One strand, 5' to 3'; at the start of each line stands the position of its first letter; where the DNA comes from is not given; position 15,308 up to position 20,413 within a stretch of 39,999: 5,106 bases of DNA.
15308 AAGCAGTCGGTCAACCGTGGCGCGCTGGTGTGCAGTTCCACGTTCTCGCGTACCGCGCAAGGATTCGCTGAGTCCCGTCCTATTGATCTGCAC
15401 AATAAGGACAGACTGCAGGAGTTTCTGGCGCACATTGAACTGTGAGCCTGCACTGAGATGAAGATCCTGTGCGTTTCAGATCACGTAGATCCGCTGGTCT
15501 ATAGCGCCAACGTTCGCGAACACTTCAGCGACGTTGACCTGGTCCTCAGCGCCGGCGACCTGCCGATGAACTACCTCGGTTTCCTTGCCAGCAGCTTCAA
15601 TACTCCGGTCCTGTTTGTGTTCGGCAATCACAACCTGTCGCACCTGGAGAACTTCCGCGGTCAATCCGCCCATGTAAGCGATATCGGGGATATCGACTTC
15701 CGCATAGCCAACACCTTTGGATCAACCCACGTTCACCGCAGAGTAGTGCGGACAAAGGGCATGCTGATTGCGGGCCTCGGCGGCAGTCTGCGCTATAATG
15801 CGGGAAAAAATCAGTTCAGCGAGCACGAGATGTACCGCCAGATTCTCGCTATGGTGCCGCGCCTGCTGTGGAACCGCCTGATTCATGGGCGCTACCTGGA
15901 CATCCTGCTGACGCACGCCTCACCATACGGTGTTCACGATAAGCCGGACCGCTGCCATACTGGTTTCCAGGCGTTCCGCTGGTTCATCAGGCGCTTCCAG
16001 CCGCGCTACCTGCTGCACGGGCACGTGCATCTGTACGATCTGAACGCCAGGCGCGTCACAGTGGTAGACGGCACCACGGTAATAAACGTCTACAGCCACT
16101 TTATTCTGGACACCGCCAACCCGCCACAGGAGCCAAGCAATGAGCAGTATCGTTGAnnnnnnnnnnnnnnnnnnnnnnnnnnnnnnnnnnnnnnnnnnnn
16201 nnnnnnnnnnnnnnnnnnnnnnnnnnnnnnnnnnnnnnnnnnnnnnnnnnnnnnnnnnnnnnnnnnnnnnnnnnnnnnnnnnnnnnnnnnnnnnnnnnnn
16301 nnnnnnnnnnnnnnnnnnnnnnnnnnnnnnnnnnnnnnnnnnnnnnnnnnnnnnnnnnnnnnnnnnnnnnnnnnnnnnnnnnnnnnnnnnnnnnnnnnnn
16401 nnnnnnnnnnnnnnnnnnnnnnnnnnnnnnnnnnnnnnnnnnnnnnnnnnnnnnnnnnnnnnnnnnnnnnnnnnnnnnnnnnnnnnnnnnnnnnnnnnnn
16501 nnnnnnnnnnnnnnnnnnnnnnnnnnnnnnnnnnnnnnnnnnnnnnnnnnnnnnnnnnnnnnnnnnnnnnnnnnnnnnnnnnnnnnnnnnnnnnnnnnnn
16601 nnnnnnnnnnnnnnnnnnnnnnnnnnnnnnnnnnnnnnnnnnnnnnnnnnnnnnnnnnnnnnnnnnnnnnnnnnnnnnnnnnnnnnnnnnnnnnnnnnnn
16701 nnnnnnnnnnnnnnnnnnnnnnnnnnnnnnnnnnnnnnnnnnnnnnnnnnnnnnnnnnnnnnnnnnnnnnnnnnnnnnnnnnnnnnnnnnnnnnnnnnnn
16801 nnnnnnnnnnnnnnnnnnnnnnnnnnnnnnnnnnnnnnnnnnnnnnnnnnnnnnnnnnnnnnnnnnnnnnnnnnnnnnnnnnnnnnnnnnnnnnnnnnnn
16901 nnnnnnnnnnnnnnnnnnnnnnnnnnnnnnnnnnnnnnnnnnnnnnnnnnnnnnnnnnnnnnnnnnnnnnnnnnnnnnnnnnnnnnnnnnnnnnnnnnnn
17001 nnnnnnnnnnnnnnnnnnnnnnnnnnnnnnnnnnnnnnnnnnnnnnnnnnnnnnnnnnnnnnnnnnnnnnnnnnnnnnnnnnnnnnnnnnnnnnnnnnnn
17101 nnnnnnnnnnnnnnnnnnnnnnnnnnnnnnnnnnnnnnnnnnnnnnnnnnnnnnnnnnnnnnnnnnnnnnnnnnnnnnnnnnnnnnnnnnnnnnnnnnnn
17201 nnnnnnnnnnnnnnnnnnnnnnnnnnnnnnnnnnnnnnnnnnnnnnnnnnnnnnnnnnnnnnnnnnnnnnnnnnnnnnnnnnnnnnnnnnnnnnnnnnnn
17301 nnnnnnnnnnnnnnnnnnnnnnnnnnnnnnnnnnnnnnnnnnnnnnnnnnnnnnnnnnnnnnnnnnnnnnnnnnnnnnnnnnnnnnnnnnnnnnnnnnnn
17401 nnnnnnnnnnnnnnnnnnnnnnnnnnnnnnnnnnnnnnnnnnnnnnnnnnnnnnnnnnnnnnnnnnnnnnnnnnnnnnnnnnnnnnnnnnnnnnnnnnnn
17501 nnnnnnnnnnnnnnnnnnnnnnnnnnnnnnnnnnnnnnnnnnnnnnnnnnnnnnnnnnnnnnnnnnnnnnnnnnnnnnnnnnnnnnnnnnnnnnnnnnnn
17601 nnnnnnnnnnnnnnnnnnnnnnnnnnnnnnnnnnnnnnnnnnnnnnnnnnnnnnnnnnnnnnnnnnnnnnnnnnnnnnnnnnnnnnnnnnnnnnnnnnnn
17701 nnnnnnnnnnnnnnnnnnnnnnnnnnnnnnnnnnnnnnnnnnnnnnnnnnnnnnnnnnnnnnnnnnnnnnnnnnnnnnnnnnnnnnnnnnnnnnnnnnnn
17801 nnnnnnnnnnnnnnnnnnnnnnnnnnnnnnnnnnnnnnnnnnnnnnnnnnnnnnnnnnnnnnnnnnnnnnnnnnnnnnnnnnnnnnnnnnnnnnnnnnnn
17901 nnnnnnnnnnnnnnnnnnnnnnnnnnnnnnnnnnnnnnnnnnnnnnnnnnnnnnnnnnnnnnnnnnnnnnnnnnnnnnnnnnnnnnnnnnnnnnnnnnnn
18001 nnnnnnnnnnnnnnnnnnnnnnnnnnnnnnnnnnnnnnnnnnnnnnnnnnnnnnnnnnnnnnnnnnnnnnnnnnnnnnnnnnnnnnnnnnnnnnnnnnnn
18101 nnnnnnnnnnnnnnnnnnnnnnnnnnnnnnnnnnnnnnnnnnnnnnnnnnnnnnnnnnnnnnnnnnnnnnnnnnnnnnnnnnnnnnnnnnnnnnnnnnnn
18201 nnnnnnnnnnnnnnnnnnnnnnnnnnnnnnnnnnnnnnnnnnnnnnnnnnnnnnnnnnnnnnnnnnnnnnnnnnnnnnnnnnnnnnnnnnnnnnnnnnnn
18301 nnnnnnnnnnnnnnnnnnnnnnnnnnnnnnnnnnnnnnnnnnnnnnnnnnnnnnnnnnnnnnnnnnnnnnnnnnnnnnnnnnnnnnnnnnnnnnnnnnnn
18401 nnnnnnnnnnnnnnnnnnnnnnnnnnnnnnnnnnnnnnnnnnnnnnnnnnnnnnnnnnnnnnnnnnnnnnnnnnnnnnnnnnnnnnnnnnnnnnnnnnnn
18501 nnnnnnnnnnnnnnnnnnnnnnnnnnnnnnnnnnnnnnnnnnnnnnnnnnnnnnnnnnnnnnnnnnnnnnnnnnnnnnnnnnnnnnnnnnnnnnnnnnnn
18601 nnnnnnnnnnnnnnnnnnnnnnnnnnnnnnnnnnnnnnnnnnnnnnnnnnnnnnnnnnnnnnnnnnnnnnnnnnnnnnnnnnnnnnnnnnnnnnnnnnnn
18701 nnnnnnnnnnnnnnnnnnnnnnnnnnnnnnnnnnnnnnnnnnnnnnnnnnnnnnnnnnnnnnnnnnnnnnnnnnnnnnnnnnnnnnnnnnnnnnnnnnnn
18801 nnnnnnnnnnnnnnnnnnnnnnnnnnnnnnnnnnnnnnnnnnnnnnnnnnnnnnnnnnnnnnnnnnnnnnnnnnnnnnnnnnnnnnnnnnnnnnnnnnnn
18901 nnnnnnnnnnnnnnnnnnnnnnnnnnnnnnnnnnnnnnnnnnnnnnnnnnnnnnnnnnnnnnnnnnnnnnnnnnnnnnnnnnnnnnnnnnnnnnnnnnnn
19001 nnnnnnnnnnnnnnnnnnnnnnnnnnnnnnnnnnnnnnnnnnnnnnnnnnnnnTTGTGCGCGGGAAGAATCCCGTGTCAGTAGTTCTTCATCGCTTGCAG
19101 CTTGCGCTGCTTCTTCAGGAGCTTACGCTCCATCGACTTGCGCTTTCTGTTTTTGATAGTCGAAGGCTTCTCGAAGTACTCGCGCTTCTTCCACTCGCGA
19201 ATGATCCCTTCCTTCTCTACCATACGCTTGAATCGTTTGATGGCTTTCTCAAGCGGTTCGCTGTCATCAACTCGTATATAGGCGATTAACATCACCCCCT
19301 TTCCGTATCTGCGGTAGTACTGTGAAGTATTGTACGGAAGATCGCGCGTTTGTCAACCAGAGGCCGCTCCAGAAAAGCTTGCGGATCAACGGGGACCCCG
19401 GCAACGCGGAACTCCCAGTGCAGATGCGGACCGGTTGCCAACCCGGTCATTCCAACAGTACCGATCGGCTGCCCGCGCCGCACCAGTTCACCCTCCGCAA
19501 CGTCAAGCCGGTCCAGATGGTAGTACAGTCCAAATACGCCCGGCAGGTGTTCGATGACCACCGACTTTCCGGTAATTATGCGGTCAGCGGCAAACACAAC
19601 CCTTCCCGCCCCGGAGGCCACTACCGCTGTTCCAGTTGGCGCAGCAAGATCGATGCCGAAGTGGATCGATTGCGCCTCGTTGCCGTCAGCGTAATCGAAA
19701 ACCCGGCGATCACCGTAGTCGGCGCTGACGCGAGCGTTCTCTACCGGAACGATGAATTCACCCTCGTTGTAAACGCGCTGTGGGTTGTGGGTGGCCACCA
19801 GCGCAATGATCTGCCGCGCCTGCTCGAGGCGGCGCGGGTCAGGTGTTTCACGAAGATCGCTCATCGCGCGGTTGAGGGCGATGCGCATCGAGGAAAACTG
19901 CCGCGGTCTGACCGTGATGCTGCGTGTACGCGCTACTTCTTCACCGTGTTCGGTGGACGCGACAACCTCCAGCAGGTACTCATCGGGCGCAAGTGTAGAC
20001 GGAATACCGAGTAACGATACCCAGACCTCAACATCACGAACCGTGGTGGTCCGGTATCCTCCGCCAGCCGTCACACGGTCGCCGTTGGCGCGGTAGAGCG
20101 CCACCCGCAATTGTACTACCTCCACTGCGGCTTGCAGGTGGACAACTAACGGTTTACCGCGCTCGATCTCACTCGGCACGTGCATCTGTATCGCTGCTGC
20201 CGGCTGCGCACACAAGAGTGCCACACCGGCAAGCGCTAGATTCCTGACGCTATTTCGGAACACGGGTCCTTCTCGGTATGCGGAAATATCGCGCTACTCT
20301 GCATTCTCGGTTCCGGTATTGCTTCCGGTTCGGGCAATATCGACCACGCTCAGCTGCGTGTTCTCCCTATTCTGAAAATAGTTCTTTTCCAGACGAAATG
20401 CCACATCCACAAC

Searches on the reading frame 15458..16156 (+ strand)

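Call 79: search_protein_families(library=pfam, proteins=[window:15458-16156:+], max_evalue=0.00001)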
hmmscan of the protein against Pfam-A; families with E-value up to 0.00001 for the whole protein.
window:15458-16156:+ (232 aa): 2 families
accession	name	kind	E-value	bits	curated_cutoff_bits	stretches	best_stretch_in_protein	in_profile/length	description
PF00149.33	Metallophos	-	1e-10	42.8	21.5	1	1-192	1-190/191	Calcineurin-like phosphoesterase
PF12850.12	Metallophos_2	-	1.1e-06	29.2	27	0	1-210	1-131/154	Calcineurin-like phosphoesterase superfamily domain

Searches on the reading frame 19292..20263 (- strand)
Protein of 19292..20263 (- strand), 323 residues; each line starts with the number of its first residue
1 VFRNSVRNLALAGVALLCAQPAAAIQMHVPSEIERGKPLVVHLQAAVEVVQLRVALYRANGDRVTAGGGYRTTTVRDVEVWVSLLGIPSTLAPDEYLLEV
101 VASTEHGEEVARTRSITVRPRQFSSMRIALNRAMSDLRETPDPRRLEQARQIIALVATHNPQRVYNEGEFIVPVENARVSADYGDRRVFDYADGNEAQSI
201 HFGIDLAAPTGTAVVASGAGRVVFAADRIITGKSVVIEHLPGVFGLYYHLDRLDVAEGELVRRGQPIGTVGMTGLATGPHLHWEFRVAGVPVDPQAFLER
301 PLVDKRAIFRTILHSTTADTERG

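Call 79: search_protein_families(library=pfam, proteins=[window:19292-20263:-], max_evalue=0.00001)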
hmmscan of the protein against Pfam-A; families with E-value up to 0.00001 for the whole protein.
window:19292-20263:- (323 aa): 1 family
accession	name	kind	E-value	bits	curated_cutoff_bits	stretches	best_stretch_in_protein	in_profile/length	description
PF01551.29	Peptidase_M23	-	6.4e-30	103.6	28.7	1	200-294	2-96/96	Peptidase family M23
